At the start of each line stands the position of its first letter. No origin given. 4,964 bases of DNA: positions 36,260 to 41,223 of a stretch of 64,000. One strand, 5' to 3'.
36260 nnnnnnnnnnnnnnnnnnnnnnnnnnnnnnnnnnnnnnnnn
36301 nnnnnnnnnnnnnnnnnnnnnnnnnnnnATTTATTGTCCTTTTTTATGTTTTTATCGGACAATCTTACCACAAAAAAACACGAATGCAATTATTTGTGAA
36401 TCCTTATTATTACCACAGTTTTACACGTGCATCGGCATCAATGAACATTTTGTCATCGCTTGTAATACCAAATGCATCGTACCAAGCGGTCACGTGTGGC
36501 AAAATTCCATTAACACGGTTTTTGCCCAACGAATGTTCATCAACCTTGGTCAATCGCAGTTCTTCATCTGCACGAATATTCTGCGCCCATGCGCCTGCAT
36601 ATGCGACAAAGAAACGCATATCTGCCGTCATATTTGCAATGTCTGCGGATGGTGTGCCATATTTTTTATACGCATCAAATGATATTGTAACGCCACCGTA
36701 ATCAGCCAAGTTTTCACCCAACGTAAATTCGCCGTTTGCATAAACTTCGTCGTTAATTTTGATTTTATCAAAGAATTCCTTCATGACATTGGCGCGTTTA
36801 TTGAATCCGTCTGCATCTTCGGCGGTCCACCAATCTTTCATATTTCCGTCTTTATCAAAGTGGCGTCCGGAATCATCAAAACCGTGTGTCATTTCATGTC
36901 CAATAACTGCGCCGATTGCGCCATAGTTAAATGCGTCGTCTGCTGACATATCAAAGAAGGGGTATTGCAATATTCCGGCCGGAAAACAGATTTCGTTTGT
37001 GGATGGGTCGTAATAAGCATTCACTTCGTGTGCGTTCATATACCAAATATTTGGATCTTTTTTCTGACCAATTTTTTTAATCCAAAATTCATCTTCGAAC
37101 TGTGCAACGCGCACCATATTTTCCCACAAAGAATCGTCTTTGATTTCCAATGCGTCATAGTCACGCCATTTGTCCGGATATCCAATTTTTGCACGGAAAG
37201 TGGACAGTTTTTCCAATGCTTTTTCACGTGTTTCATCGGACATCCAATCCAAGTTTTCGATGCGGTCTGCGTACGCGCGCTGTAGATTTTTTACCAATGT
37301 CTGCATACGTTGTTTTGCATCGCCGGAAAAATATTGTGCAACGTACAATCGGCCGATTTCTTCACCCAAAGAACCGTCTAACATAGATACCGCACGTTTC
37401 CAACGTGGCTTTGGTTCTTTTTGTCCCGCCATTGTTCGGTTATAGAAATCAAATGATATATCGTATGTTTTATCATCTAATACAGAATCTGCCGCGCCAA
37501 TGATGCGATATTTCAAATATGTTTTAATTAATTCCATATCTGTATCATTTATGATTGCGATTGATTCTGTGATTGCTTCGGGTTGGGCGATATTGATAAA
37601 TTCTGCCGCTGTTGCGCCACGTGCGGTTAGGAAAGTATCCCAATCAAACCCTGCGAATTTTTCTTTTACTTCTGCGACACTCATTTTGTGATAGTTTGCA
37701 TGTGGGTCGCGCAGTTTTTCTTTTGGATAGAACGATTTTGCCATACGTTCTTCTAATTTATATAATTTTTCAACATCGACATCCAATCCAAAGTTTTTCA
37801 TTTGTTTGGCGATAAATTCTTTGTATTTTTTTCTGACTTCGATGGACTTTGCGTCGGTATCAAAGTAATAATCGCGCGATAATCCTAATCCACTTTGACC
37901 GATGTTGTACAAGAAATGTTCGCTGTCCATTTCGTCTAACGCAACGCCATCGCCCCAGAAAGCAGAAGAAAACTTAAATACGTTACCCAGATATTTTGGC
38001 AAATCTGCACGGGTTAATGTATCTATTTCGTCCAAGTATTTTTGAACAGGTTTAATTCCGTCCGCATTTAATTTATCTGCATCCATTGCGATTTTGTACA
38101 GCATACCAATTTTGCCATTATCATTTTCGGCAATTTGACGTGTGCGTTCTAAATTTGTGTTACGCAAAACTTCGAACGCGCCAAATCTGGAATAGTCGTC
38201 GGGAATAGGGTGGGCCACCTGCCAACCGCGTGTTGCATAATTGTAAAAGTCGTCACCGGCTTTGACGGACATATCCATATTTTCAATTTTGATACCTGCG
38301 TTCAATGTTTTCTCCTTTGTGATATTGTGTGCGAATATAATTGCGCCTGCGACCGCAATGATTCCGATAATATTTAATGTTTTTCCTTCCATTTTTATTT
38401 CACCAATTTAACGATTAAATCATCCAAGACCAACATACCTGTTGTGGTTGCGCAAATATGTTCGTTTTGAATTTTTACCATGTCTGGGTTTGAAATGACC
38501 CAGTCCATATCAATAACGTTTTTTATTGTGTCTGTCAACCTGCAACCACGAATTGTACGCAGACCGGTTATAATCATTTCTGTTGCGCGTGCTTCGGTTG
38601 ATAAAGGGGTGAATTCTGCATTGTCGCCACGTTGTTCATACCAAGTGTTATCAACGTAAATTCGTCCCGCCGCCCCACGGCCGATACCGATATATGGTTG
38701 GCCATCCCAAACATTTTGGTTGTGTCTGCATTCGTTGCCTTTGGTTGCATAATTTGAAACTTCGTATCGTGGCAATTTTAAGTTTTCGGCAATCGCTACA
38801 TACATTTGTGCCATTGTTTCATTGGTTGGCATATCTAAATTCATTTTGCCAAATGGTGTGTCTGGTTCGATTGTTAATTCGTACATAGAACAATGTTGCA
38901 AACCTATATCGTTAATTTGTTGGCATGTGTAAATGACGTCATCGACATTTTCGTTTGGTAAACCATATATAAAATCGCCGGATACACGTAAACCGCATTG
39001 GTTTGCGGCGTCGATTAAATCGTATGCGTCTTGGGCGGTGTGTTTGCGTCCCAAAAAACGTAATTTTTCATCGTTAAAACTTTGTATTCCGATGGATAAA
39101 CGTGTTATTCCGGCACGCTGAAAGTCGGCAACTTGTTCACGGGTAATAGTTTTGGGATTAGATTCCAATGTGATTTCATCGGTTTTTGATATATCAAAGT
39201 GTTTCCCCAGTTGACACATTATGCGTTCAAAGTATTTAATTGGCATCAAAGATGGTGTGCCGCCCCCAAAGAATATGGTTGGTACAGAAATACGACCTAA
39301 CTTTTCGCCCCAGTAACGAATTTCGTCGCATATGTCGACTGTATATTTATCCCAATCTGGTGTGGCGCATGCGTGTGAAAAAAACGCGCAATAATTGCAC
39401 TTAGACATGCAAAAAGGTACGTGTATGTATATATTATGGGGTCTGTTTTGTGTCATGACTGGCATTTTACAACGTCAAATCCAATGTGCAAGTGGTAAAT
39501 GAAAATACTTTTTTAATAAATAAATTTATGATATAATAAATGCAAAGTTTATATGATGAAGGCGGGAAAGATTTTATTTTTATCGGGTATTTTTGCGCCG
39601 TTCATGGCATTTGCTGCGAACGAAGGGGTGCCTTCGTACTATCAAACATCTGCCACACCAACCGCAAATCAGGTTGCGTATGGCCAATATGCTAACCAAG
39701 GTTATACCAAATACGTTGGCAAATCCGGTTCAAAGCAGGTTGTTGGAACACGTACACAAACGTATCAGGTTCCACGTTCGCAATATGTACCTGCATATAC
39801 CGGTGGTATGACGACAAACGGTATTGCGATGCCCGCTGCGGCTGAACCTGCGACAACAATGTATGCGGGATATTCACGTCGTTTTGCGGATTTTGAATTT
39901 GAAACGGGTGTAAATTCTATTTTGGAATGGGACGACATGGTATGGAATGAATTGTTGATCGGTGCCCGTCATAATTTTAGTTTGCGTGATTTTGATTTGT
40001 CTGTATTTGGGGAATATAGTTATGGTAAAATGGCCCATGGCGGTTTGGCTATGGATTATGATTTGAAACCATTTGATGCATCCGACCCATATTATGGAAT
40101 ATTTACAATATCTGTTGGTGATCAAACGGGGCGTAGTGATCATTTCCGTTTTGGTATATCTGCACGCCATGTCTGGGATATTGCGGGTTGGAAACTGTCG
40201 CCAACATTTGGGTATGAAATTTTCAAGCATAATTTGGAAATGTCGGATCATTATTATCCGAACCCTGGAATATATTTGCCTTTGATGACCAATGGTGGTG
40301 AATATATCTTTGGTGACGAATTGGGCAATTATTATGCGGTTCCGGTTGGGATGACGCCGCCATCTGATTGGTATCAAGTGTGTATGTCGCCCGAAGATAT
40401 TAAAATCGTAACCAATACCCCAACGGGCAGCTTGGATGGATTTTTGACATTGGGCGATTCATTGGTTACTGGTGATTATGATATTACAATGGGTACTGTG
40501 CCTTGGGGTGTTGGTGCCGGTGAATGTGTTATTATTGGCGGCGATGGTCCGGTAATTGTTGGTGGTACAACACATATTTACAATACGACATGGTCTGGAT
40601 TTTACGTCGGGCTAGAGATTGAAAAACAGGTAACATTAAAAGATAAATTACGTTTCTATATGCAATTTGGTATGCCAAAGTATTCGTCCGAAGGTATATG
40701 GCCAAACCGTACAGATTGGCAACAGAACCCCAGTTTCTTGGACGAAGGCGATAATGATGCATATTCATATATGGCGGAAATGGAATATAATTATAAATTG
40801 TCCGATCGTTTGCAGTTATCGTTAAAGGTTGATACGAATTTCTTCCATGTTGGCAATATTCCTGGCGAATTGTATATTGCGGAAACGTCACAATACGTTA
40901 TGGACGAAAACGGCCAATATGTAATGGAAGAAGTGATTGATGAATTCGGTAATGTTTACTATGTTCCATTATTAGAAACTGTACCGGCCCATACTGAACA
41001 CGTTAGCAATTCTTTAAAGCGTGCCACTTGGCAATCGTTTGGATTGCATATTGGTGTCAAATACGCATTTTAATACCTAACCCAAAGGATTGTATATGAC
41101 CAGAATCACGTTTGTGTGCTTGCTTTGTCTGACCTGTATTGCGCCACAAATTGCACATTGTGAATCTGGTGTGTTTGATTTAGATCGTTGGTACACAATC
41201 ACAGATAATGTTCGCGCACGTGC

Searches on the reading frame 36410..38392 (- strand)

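Call 77: search_protein_families(library=pfam, proteins=[window:36410-38392:-], max_evalue=0.00001)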
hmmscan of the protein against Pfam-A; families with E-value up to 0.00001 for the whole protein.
window:36410-38392:- (660 aa): 2 families
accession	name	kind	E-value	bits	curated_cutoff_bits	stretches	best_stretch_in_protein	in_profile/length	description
PF05649.18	Peptidase_M13_N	-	2.3e-101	340.4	32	1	46-406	2-381/381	Peptidase family M13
PF01431.27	Peptidase_M13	-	2.4e-64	217.2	24.5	1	458-656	1-204/205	Peptidase family M13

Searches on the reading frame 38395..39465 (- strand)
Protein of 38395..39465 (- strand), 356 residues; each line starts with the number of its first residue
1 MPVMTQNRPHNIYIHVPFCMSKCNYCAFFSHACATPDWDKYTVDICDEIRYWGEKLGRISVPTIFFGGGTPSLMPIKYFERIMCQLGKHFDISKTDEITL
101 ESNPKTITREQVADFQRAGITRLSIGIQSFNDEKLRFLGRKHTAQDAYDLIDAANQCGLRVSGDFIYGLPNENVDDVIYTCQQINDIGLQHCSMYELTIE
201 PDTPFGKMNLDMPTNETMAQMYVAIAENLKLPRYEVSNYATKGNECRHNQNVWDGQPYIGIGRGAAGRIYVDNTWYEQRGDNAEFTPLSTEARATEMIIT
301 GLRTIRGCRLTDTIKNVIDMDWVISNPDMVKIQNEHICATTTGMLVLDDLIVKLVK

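Call 86: search_protein_families(library=pfam, proteins=[window:38395-39465:-], max_evalue=0.0001)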
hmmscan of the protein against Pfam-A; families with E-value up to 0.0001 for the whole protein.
window:38395-39465:- (356 aa): 1 family
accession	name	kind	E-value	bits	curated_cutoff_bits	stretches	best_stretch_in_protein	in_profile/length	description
PF04055.27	Radical_SAM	-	7.6e-31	107.9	29.5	1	13-182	1-164/166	Radical SAM superfamily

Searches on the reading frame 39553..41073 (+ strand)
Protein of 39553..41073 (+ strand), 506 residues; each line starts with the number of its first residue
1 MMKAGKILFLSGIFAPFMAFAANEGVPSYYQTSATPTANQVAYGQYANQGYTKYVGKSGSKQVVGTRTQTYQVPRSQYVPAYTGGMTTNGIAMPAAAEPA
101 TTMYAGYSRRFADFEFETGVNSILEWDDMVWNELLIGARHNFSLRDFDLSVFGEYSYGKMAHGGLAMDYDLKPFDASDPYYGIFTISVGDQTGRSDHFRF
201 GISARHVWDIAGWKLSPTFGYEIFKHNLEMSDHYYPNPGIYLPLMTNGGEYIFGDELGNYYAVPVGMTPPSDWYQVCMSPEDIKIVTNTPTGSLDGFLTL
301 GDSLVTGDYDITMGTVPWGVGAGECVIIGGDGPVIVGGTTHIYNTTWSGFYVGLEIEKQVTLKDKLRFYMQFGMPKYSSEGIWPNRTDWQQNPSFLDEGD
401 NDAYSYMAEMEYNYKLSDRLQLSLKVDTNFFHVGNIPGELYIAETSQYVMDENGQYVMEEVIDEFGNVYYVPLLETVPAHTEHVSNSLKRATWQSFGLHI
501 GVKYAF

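Call 86: search_protein_families(library=pfam, proteins=[window:39553-41073:+], max_evalue=0.0001)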
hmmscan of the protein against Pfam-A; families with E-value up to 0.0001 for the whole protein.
window:39553-41073:+ (506 aa): 1 family
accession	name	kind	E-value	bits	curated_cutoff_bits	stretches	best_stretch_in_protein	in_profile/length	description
PF17251.8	Pom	-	2.2e-09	37.5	22.4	1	336-447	150-260/285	Protochlamydia outer membrane protein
